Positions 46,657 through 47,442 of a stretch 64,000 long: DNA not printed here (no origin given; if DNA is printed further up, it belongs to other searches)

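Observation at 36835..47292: Uncharacterised double-glycine RiPP/bacteriocin locus with built-in outer-membrane components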

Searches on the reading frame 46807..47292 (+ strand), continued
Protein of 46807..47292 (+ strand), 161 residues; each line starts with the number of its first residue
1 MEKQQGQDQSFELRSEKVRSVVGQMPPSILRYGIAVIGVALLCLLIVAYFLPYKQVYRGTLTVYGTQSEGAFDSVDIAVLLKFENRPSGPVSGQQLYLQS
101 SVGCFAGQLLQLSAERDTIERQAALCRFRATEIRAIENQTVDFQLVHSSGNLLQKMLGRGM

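Call 83: search_protein_families(library=pfam, proteins=[L110:2438-4747:+, L122:5623-7683:+, L111:4599-5252:+, L130:1545-2516:+, L137:6756-7778:+, L158:7268-8023:+, L168:6825-7766:+, L180:6618-7778:+, L099:5204-7798:+, L105:5865-8240:+], max_evalue=0.01)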
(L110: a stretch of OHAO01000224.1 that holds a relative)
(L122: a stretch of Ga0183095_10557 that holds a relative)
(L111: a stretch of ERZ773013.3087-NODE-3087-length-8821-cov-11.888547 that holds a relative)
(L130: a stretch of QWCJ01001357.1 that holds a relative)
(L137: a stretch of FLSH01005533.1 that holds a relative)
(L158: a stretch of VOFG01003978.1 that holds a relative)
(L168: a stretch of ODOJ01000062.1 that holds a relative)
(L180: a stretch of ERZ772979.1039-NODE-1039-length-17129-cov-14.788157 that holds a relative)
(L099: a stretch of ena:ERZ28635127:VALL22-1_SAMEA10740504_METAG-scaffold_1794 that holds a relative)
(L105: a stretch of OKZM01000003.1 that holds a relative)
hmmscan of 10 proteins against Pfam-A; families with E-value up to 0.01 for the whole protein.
L110:2438-4747:+ (769 aa): 3 families
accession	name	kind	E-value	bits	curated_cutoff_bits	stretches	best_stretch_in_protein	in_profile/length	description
PF14905.12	OMP_b-brl_3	-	1.5e-11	44.4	27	1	370-716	12-387/408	Outer membrane protein beta-barrel family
PF13715.12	CarbopepD_reg_2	-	4.2e-06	27.1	32.2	1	25-112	3-88/88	CarboxypepD_reg-like domain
PF13620.12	CarboxypepD_reg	-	0.0056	17.4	32.3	0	23-85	2-65/82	Carboxypeptidase regulatory-like domain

L122:5623-7683:+ (686 aa): 0 families

L111:4599-5252:+ (217 aa): 0 families

L130:1545-2516:+ (323 aa): 0 families

L137:6756-7778:+ (340 aa): 0 families

L158:7268-8023:+ (251 aa): 5 families
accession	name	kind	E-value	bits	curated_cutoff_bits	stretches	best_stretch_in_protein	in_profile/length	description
PF01695.23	IstB_IS21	-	2.9e-54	184.5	24.1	1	8-242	3-236/238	IstB-like ATP binding protein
PF13604.12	AAA_30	-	0.00046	20.4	27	1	99-188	20-116/191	AAA domain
PF00308.24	Bac_DnaA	-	0.0011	19.6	23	1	100-197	37-136/162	Bacterial DnaA ATPAse domain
PF13191.12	AAA_16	-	0.0043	18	32.6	0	96-157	21-83/167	AAA ATPase domain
PF20720.3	nSTAND3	-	0.0092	16.1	27.2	0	95-132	15-52/155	Novel STAND NTPase 3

L168:6825-7766:+ (313 aa): 0 families

L180:6618-7778:+ (386 aa): 0 families

L099:5204-7798:+ (864 aa): 3 families
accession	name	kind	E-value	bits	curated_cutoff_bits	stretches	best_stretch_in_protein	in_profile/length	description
PF13715.12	CarbopepD_reg_2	-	8e-08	32.7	32.2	1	27-113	2-88/88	CarboxypepD_reg-like domain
PF13620.12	CarboxypepD_reg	-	8.8e-07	29.6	32.3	1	25-88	1-64/82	Carboxypeptidase regulatory-like domain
PF02369.22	Big_1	-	0.00067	20.1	34.9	1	18-73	13-72/93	Bacterial Ig-like domain (group 1)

L105:5865-8240:+ (791 aa): 3 families
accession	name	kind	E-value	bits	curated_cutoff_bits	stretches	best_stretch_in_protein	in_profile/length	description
PF13715.12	CarbopepD_reg_2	-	4.8e-12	46.2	32.2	1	43-135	1-88/88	CarboxypepD_reg-like domain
PF13620.12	CarboxypepD_reg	-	5.6e-10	39.9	32.3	1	42-114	1-71/82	Carboxypeptidase regulatory-like domain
PF09430.16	EMC7_beta-sandw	-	0.0042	17.7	26.6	0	58-102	9-50/122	ER membrane protein complex subunit 7, beta-sandwich domain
